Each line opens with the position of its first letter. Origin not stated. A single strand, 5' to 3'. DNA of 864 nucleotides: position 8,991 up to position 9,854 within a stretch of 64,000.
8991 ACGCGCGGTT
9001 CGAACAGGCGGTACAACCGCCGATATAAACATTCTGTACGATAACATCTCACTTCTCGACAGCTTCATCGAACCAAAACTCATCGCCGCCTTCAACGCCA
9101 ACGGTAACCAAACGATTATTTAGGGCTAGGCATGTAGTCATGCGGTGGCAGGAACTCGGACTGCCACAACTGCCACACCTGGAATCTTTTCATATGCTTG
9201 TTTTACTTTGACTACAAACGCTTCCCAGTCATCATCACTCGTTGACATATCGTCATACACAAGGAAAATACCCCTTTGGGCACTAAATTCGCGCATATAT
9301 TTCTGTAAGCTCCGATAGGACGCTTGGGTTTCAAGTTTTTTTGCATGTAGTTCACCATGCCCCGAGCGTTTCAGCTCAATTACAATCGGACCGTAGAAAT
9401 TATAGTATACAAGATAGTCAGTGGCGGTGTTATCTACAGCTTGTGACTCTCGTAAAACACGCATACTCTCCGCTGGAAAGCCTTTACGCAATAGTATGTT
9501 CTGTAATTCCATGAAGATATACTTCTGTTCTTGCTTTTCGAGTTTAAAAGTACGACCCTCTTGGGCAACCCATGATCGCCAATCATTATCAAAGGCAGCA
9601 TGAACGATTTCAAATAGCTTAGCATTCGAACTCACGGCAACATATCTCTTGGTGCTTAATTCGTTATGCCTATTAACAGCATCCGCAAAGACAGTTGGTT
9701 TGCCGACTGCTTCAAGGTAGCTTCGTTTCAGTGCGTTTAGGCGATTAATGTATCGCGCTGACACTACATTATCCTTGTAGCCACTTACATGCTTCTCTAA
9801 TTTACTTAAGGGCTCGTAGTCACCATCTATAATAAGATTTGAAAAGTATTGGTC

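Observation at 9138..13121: Giant N-terminal NACHT/STAND ATPase with a putative C-terminal PD-(D/E)xK nuclease: candidate single-gene defence system with inverted domain order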

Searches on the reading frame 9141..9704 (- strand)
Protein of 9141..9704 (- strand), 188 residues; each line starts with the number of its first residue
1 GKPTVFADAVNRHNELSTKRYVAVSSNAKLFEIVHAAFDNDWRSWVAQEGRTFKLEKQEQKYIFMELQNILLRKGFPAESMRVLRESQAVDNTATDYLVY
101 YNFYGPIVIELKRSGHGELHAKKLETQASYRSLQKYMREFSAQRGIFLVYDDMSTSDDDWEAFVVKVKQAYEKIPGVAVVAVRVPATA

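Call 21: search_solved_structures(query=A2, max_evalue=10, show_alignments=2)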
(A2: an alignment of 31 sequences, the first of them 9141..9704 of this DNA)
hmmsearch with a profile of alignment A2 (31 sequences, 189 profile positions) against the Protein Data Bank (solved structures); distinct sequences matched with E-value up to 10: 1.
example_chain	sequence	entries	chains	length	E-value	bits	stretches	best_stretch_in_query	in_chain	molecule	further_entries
5fj8_P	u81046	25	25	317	0.05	16.5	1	19-74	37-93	DNA-DIRECTED RNA POLYMERASE III SUBUNIT RPC6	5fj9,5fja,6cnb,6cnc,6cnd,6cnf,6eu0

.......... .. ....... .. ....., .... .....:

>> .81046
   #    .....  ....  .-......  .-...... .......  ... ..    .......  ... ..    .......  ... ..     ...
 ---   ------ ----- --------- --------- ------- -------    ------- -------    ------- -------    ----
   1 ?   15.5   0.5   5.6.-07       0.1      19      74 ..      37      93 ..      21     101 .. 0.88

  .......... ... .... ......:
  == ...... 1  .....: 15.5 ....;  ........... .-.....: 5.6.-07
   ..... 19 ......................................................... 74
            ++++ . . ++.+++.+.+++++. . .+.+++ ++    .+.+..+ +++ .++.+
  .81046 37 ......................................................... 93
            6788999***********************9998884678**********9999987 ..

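Call 27: predict_structure(alignment_id=A2)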
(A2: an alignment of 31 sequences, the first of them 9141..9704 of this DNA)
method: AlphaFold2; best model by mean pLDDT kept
length: 188 residues; sequences in the alignment: 31
mean_pLDDT: 90.0   pTM: 0.83
mean pLDDT of the five models: 90.0, 89.5, 89.1, 88.1, 87.7
residues with pLDDT >= 90: 133; 70-90: 40; 50-70: 13; < 50: 2
segments of 3 or more residues with pLDDT < 50: none
pLDDT, mean of each block of 10 residues (from residue 1): 71 63 85 97 91 85 94 89 91 94 95 96 98 97 97 91 98 98 77
secondary structure, 60 per line:
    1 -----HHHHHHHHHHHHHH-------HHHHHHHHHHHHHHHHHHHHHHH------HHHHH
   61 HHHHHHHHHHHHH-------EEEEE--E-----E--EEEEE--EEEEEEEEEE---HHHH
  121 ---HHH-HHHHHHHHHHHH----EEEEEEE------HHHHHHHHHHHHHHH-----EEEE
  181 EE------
elements in order: H6-19 H27-49 H56-73 E81-85 E97-101 E104-113 H117-120 H128-139 E144-150 H157-171 E177-182

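Call 31: fold_search(model_id=the predicted structure, library=pdb)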
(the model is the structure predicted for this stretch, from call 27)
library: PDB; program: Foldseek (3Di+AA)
matches with E <= 10: 1151; with E <= 0.001: 0
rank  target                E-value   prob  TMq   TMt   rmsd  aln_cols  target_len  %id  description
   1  8umt_E                6.8e-03  0.54  0.25  0.17   8.5       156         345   13  Atomic model of the human CTF18-RFC-PCNA binary complex in the three-subunit binding state (state 2) (released 2024-05-08)
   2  8tw7_5                7.7e-03  0.54  0.26  0.18  11.9       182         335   12  Cryo-EM structure of S. cerevisiae Ctf18-RFC-PCNA complex in Apo state conformation I (released 2024-09-04)
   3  7ti8_E                1.1e-02  0.54  0.29  0.18  12.5       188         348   12  Structure of the yeast clamp loader (Replication Factor C RFC) bound to the open sliding clamp (Proliferating Cell Nuc (released 2022-02-16)
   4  7tid_E                1.5e-02  0.51  0.29  0.19  12.0       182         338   11  Structure of the yeast clamp loader (Replication Factor C RFC) bound to the sliding clamp (Proliferating Cell Nuclear  (released 2022-02-16)
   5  2fqz_B                1.5e-02  0.38  0.25  0.19  15.1       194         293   12  Metal-depleted Ecl18kI in complex with uncleaved DNA (released 2006-06-20)
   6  2fqz_C                1.7e-02  0.51  0.30  0.21  14.8       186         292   13  Metal-depleted Ecl18kI in complex with uncleaved DNA (released 2006-06-20)
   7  2gb7_A                1.7e-02  0.44  0.26  0.19  20.0       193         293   10  Metal-depleted Ecl18kI in complex with uncleaved, modified DNA (released 2006-06-20)
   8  9f9l_A                1.8e-02  0.82  0.26  0.25   6.8       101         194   15  Crystal structure of MUS81-EME1 bound by compound 16. (released 2024-07-03)
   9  7z6h_E                1.8e-02  0.33  0.22  0.15   9.0       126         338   11  Structure of DNA-bound human RAD17-RFC clamp loader and 9-1-1 checkpoint clamp (released 2022-05-04)
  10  2gb7_B                2.3e-02  0.47  0.26  0.19   8.4       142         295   10  Metal-depleted Ecl18kI in complex with uncleaved, modified DNA (released 2006-06-20)
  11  2gb7_C                2.5e-02  0.75  0.30  0.22   6.4       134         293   13  Metal-depleted Ecl18kI in complex with uncleaved, modified DNA (released 2006-06-20)
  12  7tib_E                2.6e-02  0.30  0.27  0.18  12.1       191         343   12  Structure of the yeast clamp loader (Replication Factor C RFC) bound to the open sliding clamp (Proliferating Cell Nuc (released 2022-02-16)
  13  9f9l_C                2.8e-02  0.63  0.24  0.25   6.8       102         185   15  Crystal structure of MUS81-EME1 bound by compound 16. (released 2024-07-03)
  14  2ziw_A                4.1e-02  0.77  0.27  0.20   8.0       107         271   15  Crystal structure of the Mus81-Eme1 complex (released 2008-04-29)
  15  2fqz_A                4.1e-02  0.35  0.25  0.19   8.4       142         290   11  Metal-depleted Ecl18kI in complex with uncleaved DNA (released 2006-06-20)
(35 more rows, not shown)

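Call 32: search_protein_families(library=pfam, alignment_id=A2, max_evalue=1)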
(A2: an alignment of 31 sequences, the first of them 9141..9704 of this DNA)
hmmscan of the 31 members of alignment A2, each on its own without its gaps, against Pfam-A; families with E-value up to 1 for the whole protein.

A. member 1, window:9141-9704:- (188 aa): 1 family
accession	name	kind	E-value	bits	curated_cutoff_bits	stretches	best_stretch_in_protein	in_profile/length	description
PF17633.7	DUF5514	-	0.11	13.2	27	1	122-174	84-136/142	Family of unknown function (DUF5514)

B. families by the number of members that match (of 31 scanned): 28 families (the first 25 are shown)
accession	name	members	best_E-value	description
PF22558.3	REase-ARP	4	0.015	Restriction Endonuclease associating with ARP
PF13366.12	PDDEXK_3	3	0.003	PD-(D/E)XK nuclease superfamily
PF06144.19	DNA_pol3_delta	2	0.004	DNA polymerase III, delta subunit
PF13590.11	DUF4136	2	0.057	Domain of unknown function (DUF4136)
PF09903.14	DUF2130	1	0.0024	Uncharacterized protein conserved in bacteria (DUF2130)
PF03749.19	SfsA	1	0.006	Sugar fermentation stimulation protein RE domain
PF21859.2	Replitron_HUH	1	0.007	Replitron, HUH endonuclease domain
PF10737.14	GerPC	1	0.013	Spore germination protein GerPC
PF20015.4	VMAP-M12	1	0.02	vWA-MoxR associated protein middle region (VMAP-M) 12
PF13024.11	DUF3884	1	0.026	Protein of unknown function (DUF3884)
PF06395.16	CDC24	1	0.027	CDC24 Calponin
PF20962.2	Phage_p2_ORF12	1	0.03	Lactococcus lactis phage p2, ORF12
PF15952.10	ESM4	1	0.033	Enhancer of split M4 family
PF04895.17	Nre_C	1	0.034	Archaeal Nre, C-terminal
PF10482.14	CtIP_N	1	0.041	Tumour-suppressor protein CtIP N-terminal domain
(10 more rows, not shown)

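Call 35: search_protein_families(library=ncbifam, alignment_id=A2, max_evalue=0.1)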
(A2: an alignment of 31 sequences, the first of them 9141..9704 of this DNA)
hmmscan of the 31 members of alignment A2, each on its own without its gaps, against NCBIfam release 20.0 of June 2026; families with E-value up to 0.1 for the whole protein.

A. member 1, window:9141-9704:- (188 aa): 2 families
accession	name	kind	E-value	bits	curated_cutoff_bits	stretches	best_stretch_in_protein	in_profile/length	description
NF058534.1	antiphage_HyoA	equivalog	0.00011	20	1200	1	79-161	1306-1386/1430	NACHT domain-containing antiphage protein HyoA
NF047797.1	glminPNH3LysDgaE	equivalog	0.0024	16.9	600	0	16-48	168-200/367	D-glucosaminate-6-phosphate ammonia lyase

B. families by the number of members that match (of 31 scanned): 17 families
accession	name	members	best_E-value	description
NF058534.1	antiphage_HyoA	22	2.7e-09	NACHT domain-containing antiphage protein HyoA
NF058535.1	antiphage_EruA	6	0.00055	NACHT domain-containing antiphage protein EruA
TIGR04256.1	GxxExxY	2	0.0043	GxxExxY protein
TIGR02739.1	TraF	1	0.0011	type-F conjugative transfer system pilin assembly protein TraF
NF047797.1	glminPNH3LysDgaE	1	0.0024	D-glucosaminate-6-phosphate ammonia lyase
TIGR00372.1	cas4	1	0.0027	CRISPR-associated protein Cas4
NF006492.0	PRK08931.1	1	0.0042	S-methyl-5'-thioadenosine phosphorylase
NF008427.0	PRK11263.1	1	0.0074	cardiolipin synthase ClsB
NF052672.1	CPF_0552_fam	1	0.0093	CPF_0552 family protein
NF005657.0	PRK07432.1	1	0.011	S-methyl-5'-thioadenosine phosphorylase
TIGR01694.1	MTAP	1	0.013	S-methyl-5'-thioadenosine phosphorylase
TIGR00200.1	cinA_nterm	1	0.02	CinA family nicotinamide mononucleotide deamidase-related protein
NF003055.0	PRK03975.1-2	1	0.047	putative transcriptional regulator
NF041769.1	acyl_LnsA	1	0.06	lipoprotein N-acylation protein LnsA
NF047479.1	LIC10729_fam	1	0.067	LIC10729 family protein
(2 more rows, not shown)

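Call 69: find_homologous_proteins(query=A2, max_evalue=0.001)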
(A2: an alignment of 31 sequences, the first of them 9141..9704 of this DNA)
Query A2 (31 sequences) (188 aa, profile of the alignment): 31 proteins with E <= 0.001 among 2179 candidates.
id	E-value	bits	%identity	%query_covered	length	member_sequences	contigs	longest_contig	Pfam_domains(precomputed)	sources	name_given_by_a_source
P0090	3.0e-68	247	30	97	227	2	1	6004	PF28130.1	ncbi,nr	ncbi:MAG: hypothetical protein M1610_01205 [Nitrospirae bacterium]|nr:hypothetical protein [Nitrospi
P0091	1.8e-67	245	35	98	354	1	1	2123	PF28130.1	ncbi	-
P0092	1.2e-66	242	31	97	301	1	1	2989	PF28130.1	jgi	jgi:hypothetical protein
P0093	3.2e-65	237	30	98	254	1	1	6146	PF28130.1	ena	-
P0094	7.3e-65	236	35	97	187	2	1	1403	PF28130.1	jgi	jgi:hypothetical protein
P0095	1.1e-64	236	38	97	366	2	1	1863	PF28130.1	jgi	jgi:hypothetical protein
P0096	1.7e-64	235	35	98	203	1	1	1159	PF28130.1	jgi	-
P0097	1.1e-62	229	30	97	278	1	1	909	PF28130.1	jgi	jgi:hypothetical protein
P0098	1.4e-61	226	30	99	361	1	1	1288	PF28130.1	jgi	jgi:hypothetical protein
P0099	3.3e-61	224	27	98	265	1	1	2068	PF28130.1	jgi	jgi:hypothetical protein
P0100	4.3e-61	224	29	91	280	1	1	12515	PF28130.1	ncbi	-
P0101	8.8e-61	223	34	87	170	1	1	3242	PF28130.1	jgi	-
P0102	3.4e-60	221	29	97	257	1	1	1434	PF28130.1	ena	-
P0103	3.2e-56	208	31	92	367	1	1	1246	PF28130.1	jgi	jgi:hypothetical protein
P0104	9.0e-56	207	33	87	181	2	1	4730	PF28130.1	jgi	jgi:hypothetical protein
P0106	6.9e-54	200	34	80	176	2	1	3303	PF28130.1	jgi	jgi:hypothetical protein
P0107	8.5e-53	197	30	95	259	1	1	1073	PF28130.1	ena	-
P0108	7.3e-51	191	31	80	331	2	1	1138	PF28130.1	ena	-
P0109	1.9e-48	183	37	64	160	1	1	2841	PF28130.1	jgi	jgi:hypothetical protein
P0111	1.8e-46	176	26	79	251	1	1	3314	PF28130.1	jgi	jgi:hypothetical protein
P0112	9.4e-45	171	36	73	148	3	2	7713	PF28130.1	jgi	-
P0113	3.5e-44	169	27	97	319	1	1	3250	PF28130.1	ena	-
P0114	9.8e-44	167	34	64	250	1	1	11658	PF28130.1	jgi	jgi:hypothetical protein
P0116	7.9e-43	164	35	79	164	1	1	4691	PF28130.1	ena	-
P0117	1.1e-39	154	29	56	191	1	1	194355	PF28130.1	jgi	jgi:hypothetical protein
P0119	4.4e-35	139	29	63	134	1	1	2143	PF28130.1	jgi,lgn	jgi:hypothetical protein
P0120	1.1e-22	99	27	49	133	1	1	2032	PF28130.1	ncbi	-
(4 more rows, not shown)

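Call 81: search_protein_representatives(alignment_id=A2)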
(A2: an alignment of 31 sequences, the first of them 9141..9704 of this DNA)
Query: 31 sequences, 189 profile positions. Proteins with E-value up to 0.001 (for the whole library): 433; up to 1e-10: 321; up to 1e-30: 246. The best 150 are listed.
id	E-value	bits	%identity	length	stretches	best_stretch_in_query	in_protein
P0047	2.3e-68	246.0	-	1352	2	1-187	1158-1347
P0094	2.3e-65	236.1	-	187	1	1-184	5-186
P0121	1.0e-64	234.0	-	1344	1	1-187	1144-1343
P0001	8.6e-63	227.8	-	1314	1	1-187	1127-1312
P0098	4.4e-62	225.5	-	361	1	1-187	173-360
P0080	8.6e-62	224.5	-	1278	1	1-187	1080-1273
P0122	1.6e-61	223.6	-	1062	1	1-188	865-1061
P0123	3.8e-61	222.4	-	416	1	1-185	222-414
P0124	4.2e-61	222.2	-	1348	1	1-185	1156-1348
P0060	8.3e-61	221.3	-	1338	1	1-183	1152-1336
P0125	2.0e-60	220.0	-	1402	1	1-183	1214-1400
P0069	2.4e-60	219.8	-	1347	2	1-187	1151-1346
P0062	2.4e-60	219.8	-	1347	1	1-187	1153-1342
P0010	7.5e-60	218.2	-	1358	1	1-185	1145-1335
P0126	1.7e-59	217.0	-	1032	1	1-185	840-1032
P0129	9.9e-58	211.3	-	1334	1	1-187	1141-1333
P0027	1.4e-54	201.0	-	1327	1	2-183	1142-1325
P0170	5.9e-52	192.4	-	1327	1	1-185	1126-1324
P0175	2.7e-51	190.3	-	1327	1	1-185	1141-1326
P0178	1.5e-50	187.9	-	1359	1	1-185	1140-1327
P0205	4.7e-48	179.7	-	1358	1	1-186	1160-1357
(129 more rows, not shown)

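Call 85: fold_search(model_id=the predicted structure, library=viral)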
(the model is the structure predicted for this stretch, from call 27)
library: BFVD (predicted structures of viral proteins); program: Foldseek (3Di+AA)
matches with E <= 10: 1103; with E <= 0.001: 2
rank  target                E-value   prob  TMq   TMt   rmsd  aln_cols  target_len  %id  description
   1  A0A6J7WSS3            4.5e-04  1.00  0.38  0.47   5.1       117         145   17  Uncharacterized protein [uncultured Caudovirales phage]
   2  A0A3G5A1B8            4.8e-04  1.00  0.35  0.32   6.2       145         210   12  Uncharacterized protein [Harvfovirus sp.]
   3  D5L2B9                2.3e-03  1.00  0.44  0.46   4.8       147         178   15  Restriction endonuclease type IV Mrr domain-containing protein [uncultured virus]
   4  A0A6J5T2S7            2.4e-03  0.99  0.37  0.47   6.3       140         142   16  PD-(D/E)XK nuclease domain-containing protein [uncultured Caudovirales phage]
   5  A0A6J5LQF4            3.8e-03  0.94  0.31  0.22  12.7       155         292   17  COG1468 CRISPR-associated protein Cas4 (RecB family exonuclease) [uncultured Caudovirales phage]
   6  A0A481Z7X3            4.0e-03  0.87  0.33  0.21   8.7       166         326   12  Endonuclease [Pithovirus LCPAC304]
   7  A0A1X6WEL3            4.9e-03  0.94  0.33  0.28   6.4       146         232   13  (no name in the UniProt tables at hand)
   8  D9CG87                5.2e-03  0.84  0.35  0.31  19.5       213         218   13  (no name in the UniProt tables at hand)
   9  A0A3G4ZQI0            5.9e-03  0.96  0.34  0.35   8.0       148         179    9  Uncharacterized protein [Terrestrivirus sp.]
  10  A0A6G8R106            1.1e-02  0.69  0.28  0.19  12.3       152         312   13  Cas4 family exonuclease [Microbacterium phage Arete]
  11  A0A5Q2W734            1.4e-02  0.66  0.30  0.27  17.2       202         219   11  (no name in the UniProt tables at hand)
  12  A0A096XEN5            1.6e-02  0.91  0.30  0.42   6.6       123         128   18  Uncharacterized protein [Escherichia phage phi191]
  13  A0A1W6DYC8            1.7e-02  0.72  0.25  0.24   7.3       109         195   15  Uncharacterized protein [Aeromonas phage phiA8-29]
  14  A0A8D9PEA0            1.7e-02  0.66  0.32  0.33  16.0       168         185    8  Endonuclease Like Protein [Bacteriophage sp.]
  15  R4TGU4                1.8e-02  0.97  0.41  0.55   5.0       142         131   15  PD-(D/E)XK nuclease [Halogranum tailed virus 1]
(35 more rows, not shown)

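Call 93: find_encoding_contigs(protein=P0205, flank=8000, max_places=1)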
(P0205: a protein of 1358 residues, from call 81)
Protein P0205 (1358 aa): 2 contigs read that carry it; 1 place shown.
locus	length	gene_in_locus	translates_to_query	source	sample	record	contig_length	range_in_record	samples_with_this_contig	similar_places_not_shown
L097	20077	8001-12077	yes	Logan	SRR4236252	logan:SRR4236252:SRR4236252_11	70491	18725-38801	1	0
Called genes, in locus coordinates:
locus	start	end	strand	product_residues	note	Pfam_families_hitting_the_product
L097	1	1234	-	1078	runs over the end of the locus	PF00176:SNF2-rel_dom (weak), PF00270:DEAD (faint), PF04851:ResIII (weak), PF00271:Helicase_C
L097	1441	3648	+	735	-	PF03235:GmrSD_N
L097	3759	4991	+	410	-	-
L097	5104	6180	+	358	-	-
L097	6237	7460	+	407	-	PF00872:Transposase_mut, PF10551:MULE (weak)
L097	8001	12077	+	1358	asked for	PF05729:NACHT (weak), PF13401:AAA_22 (faint)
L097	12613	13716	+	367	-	PF02463:SMC_N, PF11398:DUF2813 (faint), PF13175:AAA_15, PF13304:AAA_21, PF13175:AAA_15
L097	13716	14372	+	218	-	PF14103:DUF4276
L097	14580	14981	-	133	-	PF00072:Response_reg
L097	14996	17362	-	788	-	PF00989:PAS (faint), PF13188:PAS_8 (faint), PF08448:PAS_4, PF13426:PAS_9, PF08447:PAS_3, PF00512:HisKA (weak), PF02518:HATPase_c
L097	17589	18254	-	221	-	PF23745:ANK_LRRK2 (faint), PF00023:Ank (faint), PF13606:Ank_3 (faint), PF13857:Ank_5 (faint), PF12796:Ank_2, PF13637:Ank_4 (weak), PF12796:Ank_2, PF13637:Ank_4 (weak)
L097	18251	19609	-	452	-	PF07969:Amidohydro_3 (weak), PF01979:Amidohydro_1 (faint), PF07969:Amidohydro_3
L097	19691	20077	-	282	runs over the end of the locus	PF02311:AraC_binding, PF12833:HTH_18, PF00165:HTH_AraC (weak)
